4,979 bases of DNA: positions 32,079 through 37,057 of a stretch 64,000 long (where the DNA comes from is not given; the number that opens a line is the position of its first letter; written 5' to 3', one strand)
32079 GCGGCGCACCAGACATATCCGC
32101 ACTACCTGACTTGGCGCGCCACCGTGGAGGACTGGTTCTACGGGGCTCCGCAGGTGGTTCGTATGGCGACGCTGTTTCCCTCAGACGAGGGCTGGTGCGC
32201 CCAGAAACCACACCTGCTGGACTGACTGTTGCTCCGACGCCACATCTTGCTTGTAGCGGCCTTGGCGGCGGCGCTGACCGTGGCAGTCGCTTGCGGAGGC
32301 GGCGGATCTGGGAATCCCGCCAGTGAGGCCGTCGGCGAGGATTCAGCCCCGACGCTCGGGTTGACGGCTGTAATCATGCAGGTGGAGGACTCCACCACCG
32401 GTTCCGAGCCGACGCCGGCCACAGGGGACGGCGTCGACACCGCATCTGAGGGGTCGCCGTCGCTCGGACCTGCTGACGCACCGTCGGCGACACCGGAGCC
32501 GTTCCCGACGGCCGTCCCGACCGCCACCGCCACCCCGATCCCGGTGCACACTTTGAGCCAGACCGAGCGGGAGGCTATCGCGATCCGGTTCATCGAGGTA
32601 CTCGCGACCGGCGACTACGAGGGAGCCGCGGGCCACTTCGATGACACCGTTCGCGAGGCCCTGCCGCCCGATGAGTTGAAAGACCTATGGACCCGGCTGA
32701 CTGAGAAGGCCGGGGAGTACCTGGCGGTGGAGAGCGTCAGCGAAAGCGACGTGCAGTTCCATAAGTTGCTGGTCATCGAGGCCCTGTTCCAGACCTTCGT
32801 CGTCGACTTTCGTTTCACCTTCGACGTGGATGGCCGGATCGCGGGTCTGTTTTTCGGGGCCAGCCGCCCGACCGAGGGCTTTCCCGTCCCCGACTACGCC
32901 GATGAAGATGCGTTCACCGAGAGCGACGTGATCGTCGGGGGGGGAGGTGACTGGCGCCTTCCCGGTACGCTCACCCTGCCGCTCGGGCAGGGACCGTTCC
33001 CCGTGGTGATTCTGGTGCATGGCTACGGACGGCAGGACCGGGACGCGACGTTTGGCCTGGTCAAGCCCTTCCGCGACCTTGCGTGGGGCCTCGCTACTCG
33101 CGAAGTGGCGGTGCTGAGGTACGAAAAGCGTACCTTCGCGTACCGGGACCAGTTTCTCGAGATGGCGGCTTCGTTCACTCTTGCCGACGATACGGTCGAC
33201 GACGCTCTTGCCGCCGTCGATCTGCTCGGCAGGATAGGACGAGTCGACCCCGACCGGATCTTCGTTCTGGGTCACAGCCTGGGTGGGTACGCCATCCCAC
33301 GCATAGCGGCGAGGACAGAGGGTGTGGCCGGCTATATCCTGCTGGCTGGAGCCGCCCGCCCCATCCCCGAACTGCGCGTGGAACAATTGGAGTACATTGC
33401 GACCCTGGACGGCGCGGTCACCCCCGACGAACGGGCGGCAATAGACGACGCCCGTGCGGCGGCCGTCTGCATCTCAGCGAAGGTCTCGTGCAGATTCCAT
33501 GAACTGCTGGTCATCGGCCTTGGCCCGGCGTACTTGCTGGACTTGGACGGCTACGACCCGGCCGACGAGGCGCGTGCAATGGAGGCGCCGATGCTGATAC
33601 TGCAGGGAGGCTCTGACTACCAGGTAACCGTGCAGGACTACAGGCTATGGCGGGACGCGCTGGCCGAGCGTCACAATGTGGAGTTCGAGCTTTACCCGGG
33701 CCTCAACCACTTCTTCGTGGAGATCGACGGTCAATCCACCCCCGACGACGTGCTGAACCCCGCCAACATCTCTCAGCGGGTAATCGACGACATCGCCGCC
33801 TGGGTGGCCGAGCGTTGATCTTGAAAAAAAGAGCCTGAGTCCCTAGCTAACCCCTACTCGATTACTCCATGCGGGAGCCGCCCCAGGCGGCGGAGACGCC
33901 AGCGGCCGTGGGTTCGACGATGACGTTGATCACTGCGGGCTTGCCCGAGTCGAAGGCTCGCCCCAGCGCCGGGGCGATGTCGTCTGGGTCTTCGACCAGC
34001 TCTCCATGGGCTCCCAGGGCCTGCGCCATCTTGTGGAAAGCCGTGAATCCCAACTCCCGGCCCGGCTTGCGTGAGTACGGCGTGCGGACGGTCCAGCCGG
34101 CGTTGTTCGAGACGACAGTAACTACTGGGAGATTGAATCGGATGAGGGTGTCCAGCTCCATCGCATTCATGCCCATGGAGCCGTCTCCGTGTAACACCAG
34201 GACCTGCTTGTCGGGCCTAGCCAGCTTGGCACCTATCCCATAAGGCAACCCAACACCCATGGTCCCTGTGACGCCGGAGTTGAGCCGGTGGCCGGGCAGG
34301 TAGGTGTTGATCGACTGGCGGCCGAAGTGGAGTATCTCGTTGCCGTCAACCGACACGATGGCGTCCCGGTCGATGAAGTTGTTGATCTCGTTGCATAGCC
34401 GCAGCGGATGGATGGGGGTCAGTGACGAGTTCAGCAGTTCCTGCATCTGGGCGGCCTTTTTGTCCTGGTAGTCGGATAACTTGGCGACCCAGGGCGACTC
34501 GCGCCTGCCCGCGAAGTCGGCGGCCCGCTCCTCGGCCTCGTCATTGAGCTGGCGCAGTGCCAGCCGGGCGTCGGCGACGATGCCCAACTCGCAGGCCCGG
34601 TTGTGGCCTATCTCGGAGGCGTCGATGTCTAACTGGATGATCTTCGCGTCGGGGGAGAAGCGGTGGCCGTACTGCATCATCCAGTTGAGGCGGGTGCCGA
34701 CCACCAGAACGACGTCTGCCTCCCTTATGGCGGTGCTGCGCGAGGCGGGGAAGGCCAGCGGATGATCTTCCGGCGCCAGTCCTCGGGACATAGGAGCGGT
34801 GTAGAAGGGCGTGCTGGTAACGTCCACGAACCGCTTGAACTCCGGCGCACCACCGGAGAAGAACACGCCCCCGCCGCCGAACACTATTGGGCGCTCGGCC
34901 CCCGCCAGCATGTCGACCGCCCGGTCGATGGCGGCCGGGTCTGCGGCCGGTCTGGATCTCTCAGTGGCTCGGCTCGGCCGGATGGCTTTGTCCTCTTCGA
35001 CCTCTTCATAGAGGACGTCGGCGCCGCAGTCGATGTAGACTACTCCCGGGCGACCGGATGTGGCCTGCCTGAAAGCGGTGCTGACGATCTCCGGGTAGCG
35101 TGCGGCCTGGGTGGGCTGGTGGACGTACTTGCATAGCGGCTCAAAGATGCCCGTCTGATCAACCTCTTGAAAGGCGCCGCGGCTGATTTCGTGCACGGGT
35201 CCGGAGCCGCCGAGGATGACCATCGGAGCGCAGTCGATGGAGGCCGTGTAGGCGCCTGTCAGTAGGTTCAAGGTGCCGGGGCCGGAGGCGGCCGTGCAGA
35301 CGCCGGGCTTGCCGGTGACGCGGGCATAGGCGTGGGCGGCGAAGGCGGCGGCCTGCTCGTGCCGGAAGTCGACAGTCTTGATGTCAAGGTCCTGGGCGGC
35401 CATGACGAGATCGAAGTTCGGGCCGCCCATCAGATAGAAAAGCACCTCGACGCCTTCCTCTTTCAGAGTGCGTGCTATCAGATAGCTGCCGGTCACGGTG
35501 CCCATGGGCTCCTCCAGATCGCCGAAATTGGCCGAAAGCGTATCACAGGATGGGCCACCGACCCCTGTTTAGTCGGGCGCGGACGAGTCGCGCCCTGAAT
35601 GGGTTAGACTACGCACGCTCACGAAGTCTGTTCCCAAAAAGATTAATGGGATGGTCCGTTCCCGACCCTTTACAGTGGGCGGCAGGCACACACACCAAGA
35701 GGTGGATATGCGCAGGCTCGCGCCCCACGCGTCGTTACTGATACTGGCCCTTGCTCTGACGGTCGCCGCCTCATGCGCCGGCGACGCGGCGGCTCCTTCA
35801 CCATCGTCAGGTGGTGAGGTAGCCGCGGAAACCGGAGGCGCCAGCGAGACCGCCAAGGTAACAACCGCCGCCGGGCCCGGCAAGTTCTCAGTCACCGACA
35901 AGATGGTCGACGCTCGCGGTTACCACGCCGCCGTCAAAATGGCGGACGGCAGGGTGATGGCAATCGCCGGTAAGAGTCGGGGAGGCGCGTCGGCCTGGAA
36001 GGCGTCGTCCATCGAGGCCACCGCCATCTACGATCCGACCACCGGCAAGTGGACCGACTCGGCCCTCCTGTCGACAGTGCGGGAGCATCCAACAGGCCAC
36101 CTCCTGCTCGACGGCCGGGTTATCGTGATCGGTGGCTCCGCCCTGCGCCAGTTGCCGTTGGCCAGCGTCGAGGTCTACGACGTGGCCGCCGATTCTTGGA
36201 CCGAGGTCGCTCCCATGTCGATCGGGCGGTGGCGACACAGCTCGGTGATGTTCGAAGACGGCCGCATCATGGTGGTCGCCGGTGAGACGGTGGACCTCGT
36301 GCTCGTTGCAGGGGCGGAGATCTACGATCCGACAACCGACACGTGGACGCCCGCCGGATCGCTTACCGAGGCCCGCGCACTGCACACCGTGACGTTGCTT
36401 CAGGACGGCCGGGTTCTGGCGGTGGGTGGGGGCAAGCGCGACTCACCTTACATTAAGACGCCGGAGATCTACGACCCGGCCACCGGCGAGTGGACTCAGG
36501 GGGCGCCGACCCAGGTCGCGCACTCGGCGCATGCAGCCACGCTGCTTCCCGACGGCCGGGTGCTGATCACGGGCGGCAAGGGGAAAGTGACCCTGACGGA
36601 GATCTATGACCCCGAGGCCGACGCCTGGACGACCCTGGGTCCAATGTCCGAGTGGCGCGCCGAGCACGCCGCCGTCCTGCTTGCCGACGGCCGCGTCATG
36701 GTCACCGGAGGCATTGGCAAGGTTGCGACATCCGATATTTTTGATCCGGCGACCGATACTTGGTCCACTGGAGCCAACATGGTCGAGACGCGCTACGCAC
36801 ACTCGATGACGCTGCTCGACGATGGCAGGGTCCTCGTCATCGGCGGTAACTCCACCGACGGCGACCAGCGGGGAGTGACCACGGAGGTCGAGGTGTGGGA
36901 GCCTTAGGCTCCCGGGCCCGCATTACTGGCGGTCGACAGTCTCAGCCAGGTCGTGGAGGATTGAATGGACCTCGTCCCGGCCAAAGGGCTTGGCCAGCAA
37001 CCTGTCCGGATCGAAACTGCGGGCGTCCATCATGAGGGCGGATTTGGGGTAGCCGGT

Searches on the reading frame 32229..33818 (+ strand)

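Call 50: search_protein_families(library=pfam, proteins=[window:32229-33818:+], max_evalue=0.00001)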
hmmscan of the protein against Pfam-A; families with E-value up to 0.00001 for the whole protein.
window:32229-33818:+ (529 aa): 5 families
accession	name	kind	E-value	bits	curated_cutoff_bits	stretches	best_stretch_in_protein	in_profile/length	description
PF13026.12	DUF3887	-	7.6e-14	52.6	31.8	1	120-207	3-91/91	Protein of unknown function (DUF3887)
PF00326.27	Peptidase_S9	-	2e-11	44.2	22.6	0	309-361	31-83/213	Prolyl oligopeptidase family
PF12146.15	Hydrolase_4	-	2.2e-11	44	27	1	259-385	6-120/239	Serine aminopeptidase, S33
PF12697.13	Abhydrolase_6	-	6.2e-11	43.8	26.3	1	260-507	1-213/217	Alpha/beta hydrolase family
PF01738.24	DLH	-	1.2e-06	28.7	21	0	444-501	135-193/217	Dienelactone hydrolase family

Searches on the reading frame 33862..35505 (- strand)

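Call 50: search_protein_families(library=pfam, proteins=[window:33862-35505:-], max_evalue=0.00001)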
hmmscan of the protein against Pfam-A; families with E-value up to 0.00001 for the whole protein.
window:33862-35505:- (547 aa): 3 families
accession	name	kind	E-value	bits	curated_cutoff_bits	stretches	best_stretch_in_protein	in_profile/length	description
PF02776.23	TPP_enzyme_N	-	8.9e-35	119.5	26.8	1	5-119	2-118/119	Thiamine pyrophosphate enzyme, N-terminal TPP binding domain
PF00205.28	TPP_enzyme_M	-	3.6e-32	111.4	30.4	1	193-320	1-137/137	Thiamine pyrophosphate enzyme, central domain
PF02775.26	TPP_enzyme_C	-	5.6e-31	107.8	21.9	1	399-528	13-151/151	Thiamine pyrophosphate enzyme, C-terminal TPP binding domain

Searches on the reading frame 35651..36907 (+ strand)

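Call 50: search_protein_families(library=pfam, proteins=[window:35651-36907:+], max_evalue=0.00001)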
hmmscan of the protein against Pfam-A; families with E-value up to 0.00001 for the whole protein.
window:35651-36907:+ (418 aa): 11 families
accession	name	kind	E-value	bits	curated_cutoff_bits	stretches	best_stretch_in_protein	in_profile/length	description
PF13964.12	Kelch_6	-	4.6e-40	134.8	25.3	1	242-288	2-47/50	Kelch motif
PF13418.12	Kelch_4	-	6.6e-40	135.3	21.6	0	241-286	1-46/49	Galactose oxidase, central domain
PF01344.31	Kelch_1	-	4.1e-35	119.3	20.1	2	151-190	8-46/46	Kelch motif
PF24981.1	Beta-prop_ATRN-LZTR1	-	1.1e-22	81.2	50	1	120-261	65-220/289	Attractin/LZTR1 beta-propeller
PF24681.1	Kelch_KLHDC2_KLHL20_DRC7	-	1.6e-22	80.3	50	2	226-399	32-221/221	KLHDC2/KLHL20/DRC7 Kelch-repeats domain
PF07646.21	Kelch_2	-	1.7e-19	69.1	21.3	0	245-285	5-45/48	Kelch motif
PF25210.1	Kelch_FKB95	-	6.8e-16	59.1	70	0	159-237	47-125/268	FKB95, Kelch-repeats domain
PF07250.17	Glyoxal_oxid_N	-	4.9e-14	52.6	37.5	0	225-315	51-141/243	Glyoxal oxidase N-terminus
PF13415.12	Kelch_3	-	6e-13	49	22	0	225-249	23-47/48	Galactose oxidase, central domain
PF24996.1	NANM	-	5.8e-11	42.3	45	0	347-407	276-335/350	N-acetylneuraminate epimerase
PF13540.12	RCC1_2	-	1e-08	35.2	22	0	338-353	9-24/30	Regulator of chromosome condensation (RCC1) repeat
